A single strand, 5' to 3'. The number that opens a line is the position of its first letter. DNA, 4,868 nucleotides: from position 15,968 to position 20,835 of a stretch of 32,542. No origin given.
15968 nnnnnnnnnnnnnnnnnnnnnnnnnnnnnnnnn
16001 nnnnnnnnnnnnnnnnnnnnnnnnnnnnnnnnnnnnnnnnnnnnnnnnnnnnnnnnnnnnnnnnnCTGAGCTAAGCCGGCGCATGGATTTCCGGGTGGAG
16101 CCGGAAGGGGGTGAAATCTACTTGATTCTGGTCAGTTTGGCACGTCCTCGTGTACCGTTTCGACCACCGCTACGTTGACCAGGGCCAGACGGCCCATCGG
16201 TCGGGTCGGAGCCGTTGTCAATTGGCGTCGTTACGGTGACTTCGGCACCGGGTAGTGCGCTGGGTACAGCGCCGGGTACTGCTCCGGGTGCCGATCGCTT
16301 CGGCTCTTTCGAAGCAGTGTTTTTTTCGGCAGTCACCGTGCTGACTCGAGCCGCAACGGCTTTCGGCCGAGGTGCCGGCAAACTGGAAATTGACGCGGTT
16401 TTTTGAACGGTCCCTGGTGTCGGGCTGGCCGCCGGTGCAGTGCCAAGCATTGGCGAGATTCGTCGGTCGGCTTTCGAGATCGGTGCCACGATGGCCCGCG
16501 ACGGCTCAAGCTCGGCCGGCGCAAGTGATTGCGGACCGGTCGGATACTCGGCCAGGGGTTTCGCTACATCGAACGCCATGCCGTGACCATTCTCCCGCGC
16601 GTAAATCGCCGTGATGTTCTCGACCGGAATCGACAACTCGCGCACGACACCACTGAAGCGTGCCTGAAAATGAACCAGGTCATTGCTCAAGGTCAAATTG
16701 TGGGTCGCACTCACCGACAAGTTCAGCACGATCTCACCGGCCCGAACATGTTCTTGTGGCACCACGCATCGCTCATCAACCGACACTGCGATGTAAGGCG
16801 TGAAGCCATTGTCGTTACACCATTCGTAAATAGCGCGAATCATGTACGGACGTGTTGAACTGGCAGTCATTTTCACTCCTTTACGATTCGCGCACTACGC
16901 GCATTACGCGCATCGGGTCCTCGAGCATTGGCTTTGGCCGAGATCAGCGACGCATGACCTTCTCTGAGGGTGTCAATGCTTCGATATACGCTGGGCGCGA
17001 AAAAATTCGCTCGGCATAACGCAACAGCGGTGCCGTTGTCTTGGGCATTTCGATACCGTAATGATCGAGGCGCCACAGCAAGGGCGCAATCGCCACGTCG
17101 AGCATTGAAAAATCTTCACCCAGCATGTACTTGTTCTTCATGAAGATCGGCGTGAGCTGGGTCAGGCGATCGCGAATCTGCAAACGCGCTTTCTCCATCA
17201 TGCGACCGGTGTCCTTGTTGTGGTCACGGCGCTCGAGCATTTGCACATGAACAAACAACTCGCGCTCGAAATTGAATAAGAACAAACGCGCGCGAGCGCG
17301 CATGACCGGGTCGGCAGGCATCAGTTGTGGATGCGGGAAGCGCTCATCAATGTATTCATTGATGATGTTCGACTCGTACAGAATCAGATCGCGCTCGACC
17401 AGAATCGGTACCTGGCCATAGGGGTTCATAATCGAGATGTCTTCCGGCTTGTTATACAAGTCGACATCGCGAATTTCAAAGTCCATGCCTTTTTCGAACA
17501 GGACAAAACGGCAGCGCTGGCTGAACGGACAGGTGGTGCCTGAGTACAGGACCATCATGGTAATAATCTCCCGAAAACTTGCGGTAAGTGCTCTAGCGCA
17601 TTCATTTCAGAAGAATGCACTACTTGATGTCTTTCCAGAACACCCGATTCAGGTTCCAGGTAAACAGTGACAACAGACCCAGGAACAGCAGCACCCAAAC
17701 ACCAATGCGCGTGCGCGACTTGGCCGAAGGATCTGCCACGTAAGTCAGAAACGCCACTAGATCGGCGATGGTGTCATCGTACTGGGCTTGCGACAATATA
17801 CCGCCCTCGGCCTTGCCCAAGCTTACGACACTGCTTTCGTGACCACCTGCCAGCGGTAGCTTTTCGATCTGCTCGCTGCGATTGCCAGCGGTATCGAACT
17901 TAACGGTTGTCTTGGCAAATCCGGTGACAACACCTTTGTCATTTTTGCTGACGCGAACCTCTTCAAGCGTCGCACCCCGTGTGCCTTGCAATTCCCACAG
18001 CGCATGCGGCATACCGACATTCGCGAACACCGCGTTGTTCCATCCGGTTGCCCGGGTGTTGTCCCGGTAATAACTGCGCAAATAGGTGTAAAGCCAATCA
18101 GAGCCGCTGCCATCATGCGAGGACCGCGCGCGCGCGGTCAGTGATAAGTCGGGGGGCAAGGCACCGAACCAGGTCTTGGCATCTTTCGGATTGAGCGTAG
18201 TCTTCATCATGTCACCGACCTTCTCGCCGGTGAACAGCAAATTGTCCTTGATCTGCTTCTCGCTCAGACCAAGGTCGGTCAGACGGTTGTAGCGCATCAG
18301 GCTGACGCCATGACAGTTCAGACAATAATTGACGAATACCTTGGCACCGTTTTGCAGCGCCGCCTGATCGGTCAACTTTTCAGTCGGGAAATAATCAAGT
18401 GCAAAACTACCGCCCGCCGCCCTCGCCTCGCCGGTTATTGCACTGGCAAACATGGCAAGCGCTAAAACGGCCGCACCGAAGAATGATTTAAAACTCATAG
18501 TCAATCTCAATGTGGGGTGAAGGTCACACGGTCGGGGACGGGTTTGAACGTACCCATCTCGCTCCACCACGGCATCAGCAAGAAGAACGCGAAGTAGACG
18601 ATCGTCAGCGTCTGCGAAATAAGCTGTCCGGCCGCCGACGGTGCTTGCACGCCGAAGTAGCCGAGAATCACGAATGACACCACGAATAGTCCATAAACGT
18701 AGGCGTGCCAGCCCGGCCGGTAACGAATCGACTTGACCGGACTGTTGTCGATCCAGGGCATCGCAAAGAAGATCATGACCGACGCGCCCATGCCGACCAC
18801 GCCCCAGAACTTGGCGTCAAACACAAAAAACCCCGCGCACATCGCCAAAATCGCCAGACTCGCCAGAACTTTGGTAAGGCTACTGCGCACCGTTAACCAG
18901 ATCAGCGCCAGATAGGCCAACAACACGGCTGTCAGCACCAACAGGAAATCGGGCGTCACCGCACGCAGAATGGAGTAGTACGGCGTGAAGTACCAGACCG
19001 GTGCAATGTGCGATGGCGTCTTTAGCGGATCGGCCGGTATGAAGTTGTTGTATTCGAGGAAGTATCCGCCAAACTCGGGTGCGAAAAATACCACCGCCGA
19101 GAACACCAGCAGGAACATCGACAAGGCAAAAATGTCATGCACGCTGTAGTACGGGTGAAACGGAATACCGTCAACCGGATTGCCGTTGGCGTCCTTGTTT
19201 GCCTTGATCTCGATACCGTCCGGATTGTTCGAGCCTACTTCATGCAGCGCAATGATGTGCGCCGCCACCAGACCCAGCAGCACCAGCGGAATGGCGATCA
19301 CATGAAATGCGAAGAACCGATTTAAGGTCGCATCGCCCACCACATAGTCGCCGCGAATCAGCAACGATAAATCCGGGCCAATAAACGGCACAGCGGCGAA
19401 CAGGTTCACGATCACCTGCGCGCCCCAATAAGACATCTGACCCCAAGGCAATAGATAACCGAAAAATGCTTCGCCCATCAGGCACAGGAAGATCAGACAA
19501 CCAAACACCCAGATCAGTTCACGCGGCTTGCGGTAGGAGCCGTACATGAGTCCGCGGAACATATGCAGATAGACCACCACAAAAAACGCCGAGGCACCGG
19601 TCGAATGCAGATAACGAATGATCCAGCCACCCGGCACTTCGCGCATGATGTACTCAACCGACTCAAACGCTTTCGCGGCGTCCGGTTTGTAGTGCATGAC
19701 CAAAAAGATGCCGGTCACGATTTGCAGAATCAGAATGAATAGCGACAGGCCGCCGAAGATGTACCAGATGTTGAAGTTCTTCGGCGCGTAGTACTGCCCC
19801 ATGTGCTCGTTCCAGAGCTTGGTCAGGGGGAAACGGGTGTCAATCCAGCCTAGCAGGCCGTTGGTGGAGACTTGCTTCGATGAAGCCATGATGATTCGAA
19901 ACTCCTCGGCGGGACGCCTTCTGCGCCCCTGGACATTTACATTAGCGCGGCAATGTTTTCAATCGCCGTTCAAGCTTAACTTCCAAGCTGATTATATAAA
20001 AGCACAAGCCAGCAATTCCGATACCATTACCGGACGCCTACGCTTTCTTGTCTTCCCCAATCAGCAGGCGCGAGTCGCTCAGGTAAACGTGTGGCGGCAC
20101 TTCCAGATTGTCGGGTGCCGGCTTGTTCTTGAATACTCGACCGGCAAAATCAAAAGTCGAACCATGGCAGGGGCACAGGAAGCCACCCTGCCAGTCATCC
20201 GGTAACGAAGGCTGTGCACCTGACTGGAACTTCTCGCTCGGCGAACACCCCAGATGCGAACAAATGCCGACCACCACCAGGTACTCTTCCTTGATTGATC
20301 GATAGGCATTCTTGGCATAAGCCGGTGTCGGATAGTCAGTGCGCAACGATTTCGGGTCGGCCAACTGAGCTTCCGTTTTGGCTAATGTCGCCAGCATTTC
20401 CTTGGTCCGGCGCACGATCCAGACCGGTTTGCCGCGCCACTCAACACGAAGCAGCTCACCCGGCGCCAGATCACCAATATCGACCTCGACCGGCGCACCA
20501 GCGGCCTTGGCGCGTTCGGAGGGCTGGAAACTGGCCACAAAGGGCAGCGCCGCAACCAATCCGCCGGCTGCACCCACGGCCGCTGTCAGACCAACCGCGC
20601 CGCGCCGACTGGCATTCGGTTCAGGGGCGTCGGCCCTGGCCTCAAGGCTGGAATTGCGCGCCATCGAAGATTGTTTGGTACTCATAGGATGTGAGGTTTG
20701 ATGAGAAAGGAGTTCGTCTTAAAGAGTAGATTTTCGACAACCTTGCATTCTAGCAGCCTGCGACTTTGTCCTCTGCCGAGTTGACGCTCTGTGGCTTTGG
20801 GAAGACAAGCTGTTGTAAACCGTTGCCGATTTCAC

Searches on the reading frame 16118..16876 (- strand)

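Call 19: search_protein_families(library=pfam, proteins=[window:16118-16876:-], max_evalue=0.001)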
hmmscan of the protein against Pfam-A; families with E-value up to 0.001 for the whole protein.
window:16118-16876:- (252 aa): 1 family
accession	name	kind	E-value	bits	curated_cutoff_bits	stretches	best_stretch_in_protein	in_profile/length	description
PF04386.18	SspB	-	8.4e-32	110.8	27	1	7-113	1-117/156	Stringent starvation protein B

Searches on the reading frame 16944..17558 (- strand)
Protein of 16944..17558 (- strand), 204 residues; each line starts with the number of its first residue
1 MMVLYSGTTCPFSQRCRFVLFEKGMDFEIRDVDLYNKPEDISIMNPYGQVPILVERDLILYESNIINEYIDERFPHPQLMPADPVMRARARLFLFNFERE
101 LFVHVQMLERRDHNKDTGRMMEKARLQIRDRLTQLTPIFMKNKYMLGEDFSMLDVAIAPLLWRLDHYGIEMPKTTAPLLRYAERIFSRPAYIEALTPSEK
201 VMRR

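Call 26: search_protein_families(library=pfam, proteins=[window:16944-17558:-], max_evalue=0.00001)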
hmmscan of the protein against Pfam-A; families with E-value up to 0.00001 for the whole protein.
window:16944-17558:- (204 aa): 4 families
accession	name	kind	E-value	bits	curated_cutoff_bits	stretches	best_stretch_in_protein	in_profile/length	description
PF13409.12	GST_N_2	-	6.6e-18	65.5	25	1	9-73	1-70/70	Glutathione S-transferase, N-terminal domain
PF13417.12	GST_N_3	-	1.9e-16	60.6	22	1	4-77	1-74/75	Glutathione S-transferase, N-terminal domain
PF02798.26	GST_N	-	8.1e-16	58.6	20.9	1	3-72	4-76/76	Glutathione S-transferase, N-terminal domain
PF22441.2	CLIC-like_N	-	5.3e-10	39.8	23.5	1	9-74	18-83/86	CLIC-like N-terminal domain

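Call 112: find_encoding_contigs(protein=window:16947-17558:-, flank=10000, max_places=6)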
Protein window:16947-17558:- (204 aa): 13 contigs read that carry it; 6 places shown.
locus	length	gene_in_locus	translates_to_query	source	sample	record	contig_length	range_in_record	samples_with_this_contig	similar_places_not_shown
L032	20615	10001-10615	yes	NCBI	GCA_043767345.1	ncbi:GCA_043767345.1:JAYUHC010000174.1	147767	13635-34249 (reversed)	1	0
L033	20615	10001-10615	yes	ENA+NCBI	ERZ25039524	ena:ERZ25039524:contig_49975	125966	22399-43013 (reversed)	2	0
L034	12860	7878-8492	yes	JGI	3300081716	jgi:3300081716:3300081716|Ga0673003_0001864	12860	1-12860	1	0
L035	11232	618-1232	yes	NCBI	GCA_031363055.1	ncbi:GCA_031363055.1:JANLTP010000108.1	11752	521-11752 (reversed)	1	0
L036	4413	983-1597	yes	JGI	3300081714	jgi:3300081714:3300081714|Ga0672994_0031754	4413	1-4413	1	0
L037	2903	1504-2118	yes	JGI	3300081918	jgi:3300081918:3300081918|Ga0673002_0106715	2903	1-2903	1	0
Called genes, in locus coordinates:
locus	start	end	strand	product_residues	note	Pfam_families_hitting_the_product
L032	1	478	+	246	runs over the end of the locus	PF00977:His_biosynth, PF01207:Dus (faint)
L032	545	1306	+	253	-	PF00977:His_biosynth, PF01207:Dus (faint), PF03060:NMO (faint)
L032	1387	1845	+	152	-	PF01502:PRA-CH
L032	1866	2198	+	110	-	PF01503:PRA-PH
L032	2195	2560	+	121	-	PF11969:DcpS_C, PF01230:HIT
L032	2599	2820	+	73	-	PF02416:TatA_B_E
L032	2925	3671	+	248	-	PF02416:TatA_B_E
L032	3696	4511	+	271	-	PF00902:TatC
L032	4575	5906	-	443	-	PF00089:Trypsin, PF13365:Trypsin_2, PF00595:PDZ, PF13180:PDZ_2, PF17820:PDZ_6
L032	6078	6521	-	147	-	PF01741:MscL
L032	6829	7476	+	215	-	PF10399:UCR_Fe-S_N (weak), PF00355:Rieske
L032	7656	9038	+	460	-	PF00033:Cytochrome_B, PF13631:Cytochrom_B_N_2, PF00032:Cytochrom_B_C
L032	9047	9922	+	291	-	PF02167:Cytochrom_C1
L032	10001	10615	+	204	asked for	PF02798:GST_N, PF13417:GST_N_3, PF22441:CLIC-like_N, PF13409:GST_N_2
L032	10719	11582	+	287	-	-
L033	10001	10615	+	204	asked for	PF02798:GST_N, PF13417:GST_N_3, PF22441:CLIC-like_N, PF13409:GST_N_2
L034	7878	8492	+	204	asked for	PF02798:GST_N, PF13417:GST_N_3, PF22441:CLIC-like_N, PF13409:GST_N_2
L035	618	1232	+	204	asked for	PF02798:GST_N, PF13417:GST_N_3, PF22441:CLIC-like_N, PF13409:GST_N_2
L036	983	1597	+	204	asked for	PF02798:GST_N, PF13417:GST_N_3, PF22441:CLIC-like_N, PF13409:GST_N_2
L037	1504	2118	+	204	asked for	PF02798:GST_N, PF13417:GST_N_3, PF22441:CLIC-like_N, PF13409:GST_N_2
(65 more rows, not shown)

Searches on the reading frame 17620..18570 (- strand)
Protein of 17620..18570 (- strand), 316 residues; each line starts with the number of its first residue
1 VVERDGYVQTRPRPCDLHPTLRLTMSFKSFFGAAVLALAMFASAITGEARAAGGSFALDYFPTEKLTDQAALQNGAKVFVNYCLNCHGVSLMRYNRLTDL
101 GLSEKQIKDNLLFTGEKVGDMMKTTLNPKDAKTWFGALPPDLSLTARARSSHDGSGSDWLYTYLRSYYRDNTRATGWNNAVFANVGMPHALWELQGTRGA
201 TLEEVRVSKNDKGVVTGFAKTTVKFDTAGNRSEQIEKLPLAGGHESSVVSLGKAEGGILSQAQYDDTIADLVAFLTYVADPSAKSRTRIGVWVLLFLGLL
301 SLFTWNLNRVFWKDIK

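Call 26: search_protein_families(library=pfam, proteins=[window:17620-18570:-], max_evalue=0.00001)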
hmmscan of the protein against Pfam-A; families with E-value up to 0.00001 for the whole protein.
window:17620-18570:- (316 aa): 1 family
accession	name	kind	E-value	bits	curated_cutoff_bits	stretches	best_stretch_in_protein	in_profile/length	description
PF02167.20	Cytochrom_C1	-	1.2e-21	77.9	22.8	1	68-189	11-151/219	Cytochrome C1 family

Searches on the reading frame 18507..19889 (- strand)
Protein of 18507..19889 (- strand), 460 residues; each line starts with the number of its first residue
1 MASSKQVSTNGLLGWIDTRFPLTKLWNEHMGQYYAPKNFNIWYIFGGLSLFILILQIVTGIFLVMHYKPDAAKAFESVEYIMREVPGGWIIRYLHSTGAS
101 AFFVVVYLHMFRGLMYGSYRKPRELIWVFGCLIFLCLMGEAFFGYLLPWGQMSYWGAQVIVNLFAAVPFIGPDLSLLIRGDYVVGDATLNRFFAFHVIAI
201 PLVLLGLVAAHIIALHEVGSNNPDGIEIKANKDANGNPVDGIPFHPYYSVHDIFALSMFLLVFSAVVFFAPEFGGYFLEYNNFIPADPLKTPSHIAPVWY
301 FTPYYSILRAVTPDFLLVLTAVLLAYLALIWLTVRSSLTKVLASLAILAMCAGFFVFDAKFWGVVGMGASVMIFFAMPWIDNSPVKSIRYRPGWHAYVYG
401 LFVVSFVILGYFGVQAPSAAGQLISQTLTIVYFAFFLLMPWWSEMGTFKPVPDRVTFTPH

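Call 26: search_protein_families(library=pfam, proteins=[window:18507-19889:-], max_evalue=0.00001)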
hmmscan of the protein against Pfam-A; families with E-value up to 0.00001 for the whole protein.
window:18507-19889:- (460 aa): 3 families
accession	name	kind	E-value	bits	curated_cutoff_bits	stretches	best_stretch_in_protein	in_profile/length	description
PF00033.24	Cytochrome_B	-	7.7e-65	218.7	27.2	1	32-219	3-189/189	Cytochrome b/b6/petB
PF13631.11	Cytochrom_B_N_2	-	4.1e-44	150.9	27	1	101-271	2-163/169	Cytochrome b(N-terminal)/b6/petB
PF00032.22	Cytochrom_B_C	-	6.4e-32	110.3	20.7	2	357-433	27-102/102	Cytochrome b(C-terminal)/b6/petD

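Call 111: list_cluster_members(proteins=[window:18510-19889:-, window:16947-17558:-, window:20041-20685:-, window:23011-23850:-, window:23866-24480:-, window:30308-30979:-, window:30979-32226:-, window:21616-22956:+, window:7168-9546:+, window:25572-26222:-])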
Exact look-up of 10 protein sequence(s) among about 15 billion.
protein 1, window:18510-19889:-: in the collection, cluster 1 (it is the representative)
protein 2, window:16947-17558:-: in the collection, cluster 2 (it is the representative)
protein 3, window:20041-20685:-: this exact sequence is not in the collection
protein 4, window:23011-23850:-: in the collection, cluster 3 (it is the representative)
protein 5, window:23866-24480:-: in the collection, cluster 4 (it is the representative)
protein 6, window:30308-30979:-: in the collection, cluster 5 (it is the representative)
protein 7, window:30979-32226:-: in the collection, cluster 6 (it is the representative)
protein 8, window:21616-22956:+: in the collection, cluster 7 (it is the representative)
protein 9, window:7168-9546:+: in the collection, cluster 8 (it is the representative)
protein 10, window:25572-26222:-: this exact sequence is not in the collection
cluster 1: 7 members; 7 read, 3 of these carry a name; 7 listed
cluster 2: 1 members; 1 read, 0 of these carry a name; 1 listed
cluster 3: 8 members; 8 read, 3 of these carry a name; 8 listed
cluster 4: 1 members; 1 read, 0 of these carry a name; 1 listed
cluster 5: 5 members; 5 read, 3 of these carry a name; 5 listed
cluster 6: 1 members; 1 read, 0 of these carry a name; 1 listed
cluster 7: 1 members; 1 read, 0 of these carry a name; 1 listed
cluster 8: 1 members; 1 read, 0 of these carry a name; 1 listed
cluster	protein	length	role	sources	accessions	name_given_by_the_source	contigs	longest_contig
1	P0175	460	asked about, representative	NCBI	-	-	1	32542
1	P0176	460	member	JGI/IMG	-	ubiquinol-cytochrome c reductase cytochrome b subunit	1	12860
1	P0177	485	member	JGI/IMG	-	ubiquinol-cytochrome c reductase cytochrome b subunit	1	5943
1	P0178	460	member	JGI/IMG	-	ubiquinol-cytochrome c reductase cytochrome b subunit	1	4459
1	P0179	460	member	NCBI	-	-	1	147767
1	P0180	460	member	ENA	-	-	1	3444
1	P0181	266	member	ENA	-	-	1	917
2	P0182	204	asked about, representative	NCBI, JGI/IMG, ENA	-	-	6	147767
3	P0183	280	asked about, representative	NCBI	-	-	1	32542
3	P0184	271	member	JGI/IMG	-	sec-independent protein translocase protein TatC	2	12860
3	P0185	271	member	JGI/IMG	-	sec-independent protein translocase protein TatC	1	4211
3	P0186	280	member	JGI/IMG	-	sec-independent protein translocase protein TatC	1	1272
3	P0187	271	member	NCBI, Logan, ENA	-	-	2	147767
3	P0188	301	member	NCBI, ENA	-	-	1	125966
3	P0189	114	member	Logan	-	-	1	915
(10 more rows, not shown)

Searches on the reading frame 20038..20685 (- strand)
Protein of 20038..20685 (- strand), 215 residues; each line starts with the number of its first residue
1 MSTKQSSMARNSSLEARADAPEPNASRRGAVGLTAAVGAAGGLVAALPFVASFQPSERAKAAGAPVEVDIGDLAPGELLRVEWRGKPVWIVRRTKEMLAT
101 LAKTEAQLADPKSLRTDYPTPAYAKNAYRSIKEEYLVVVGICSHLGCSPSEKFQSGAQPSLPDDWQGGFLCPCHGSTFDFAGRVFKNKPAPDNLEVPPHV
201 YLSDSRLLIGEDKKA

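Call 26: search_protein_families(library=pfam, proteins=[window:20038-20685:-], max_evalue=0.00001)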
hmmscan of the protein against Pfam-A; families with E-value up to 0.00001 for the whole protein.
window:20038-20685:- (215 aa): 1 family
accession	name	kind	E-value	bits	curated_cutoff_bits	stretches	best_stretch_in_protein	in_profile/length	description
PF00355.32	Rieske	-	4.3e-09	36.6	20.3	1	128-196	29-86/88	Rieske [2Fe-2S] domain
